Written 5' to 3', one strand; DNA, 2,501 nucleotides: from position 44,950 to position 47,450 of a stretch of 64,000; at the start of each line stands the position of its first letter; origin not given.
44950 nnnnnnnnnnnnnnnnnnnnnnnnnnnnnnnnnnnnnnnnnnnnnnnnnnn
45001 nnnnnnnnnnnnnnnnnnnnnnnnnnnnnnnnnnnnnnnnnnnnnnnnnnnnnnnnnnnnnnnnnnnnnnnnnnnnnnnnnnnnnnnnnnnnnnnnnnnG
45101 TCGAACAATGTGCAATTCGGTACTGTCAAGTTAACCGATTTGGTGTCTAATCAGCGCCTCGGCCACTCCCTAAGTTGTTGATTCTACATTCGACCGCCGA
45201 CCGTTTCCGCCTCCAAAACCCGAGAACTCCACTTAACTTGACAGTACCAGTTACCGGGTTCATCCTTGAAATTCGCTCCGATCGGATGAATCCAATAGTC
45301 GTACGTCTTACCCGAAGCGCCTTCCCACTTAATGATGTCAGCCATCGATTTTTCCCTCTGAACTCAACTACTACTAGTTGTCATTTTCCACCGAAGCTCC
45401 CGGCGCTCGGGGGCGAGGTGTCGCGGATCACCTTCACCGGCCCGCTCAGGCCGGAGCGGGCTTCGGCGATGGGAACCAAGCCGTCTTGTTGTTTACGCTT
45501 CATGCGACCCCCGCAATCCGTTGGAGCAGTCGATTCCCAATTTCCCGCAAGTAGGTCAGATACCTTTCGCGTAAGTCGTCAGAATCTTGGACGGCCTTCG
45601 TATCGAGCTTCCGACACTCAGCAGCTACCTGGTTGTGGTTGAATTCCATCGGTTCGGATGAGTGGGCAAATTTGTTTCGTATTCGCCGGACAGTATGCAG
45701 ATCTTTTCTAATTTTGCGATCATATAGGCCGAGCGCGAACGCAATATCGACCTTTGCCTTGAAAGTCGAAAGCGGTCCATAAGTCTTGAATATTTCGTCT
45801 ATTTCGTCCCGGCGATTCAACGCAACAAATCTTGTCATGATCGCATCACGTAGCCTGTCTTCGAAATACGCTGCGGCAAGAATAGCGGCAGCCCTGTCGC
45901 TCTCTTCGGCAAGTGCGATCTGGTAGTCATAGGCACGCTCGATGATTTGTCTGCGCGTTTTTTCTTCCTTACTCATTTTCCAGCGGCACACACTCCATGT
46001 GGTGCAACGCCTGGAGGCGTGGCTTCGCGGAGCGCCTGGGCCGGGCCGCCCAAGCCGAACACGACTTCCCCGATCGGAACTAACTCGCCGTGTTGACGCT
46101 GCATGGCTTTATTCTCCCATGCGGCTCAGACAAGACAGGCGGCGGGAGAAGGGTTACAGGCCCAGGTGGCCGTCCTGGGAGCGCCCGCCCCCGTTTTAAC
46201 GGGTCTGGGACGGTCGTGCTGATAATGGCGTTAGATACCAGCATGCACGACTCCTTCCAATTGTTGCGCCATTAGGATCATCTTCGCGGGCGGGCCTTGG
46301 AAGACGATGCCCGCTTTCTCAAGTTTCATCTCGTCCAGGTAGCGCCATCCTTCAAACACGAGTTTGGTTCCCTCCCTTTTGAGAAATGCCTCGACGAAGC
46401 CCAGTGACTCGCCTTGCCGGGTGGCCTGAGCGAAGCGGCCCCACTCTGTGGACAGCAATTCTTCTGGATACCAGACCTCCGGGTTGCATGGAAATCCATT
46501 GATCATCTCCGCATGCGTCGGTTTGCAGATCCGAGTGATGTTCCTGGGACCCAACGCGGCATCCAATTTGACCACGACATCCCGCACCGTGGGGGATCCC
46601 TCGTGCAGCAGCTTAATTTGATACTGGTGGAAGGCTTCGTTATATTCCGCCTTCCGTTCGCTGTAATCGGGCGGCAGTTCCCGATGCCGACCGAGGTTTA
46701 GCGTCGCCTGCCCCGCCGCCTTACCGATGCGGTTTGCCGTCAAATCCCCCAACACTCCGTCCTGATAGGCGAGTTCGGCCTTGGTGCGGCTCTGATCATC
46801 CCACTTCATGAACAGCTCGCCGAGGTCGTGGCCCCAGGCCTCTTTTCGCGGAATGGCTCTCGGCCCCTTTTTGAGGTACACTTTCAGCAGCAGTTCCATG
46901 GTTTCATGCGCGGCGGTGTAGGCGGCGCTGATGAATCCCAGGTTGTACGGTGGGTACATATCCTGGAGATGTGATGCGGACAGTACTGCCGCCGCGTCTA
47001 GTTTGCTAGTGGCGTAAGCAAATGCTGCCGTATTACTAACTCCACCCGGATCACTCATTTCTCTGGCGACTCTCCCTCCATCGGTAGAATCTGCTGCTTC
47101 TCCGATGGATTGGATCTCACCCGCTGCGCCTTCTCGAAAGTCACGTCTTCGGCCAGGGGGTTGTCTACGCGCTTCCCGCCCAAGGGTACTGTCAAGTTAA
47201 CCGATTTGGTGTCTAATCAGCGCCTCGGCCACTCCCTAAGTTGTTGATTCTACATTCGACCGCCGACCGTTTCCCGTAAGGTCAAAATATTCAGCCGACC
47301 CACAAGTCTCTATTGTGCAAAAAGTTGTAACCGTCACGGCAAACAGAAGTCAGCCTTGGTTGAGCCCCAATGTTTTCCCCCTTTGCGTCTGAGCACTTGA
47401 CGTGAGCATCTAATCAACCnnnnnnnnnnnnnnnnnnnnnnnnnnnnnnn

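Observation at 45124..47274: Two HEPN-type genes enclosed by two direct MITE copies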

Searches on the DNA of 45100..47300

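Call 41: search_rna_families(source=window, start=45100, end=47300, threshold=evalue, max_evalue=1)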
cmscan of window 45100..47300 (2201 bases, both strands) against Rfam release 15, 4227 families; matches with E-value up to 1: 1.
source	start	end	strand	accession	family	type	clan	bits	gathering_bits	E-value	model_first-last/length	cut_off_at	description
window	46645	46708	-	RF03142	L2-Alphaproteobacteria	Cis-reg; leader;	-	15.6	37.8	0.99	1-66/66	no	L2-Alphaproteobacteria ribosomal protein leader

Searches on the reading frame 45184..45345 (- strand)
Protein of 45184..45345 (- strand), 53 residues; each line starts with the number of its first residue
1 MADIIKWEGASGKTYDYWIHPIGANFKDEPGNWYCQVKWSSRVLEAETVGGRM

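Call 9: search_protein_families(library=pfam, proteins=[window:45184-45345:-], max_evalue=1)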
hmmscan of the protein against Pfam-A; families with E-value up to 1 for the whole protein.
window:45184-45345:- (53 aa): 0 families

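Call 10: search_protein_families(library=padloc, proteins=[window:45184-45345:-], max_evalue=1)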
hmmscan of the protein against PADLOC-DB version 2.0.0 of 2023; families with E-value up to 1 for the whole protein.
window:45184-45345:- (53 aa): 0 families

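Call 11: search_protein_families(library=ncbifam, proteins=[window:45184-45345:-], max_evalue=1)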
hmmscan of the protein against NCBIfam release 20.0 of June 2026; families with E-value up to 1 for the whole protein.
window:45184-45345:- (53 aa): 0 families

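Call 100: find_homologous_proteins(query=window:45184-45345:-, max_evalue=1)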
Query window:45184-45345:- (53 aa): 2 proteins with E <= 1 among 2 candidates.
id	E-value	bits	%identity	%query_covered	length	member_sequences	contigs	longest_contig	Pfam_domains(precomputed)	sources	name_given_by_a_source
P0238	2.8e-31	124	100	100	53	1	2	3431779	-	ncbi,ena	-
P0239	8.5e-11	59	79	62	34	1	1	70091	-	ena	-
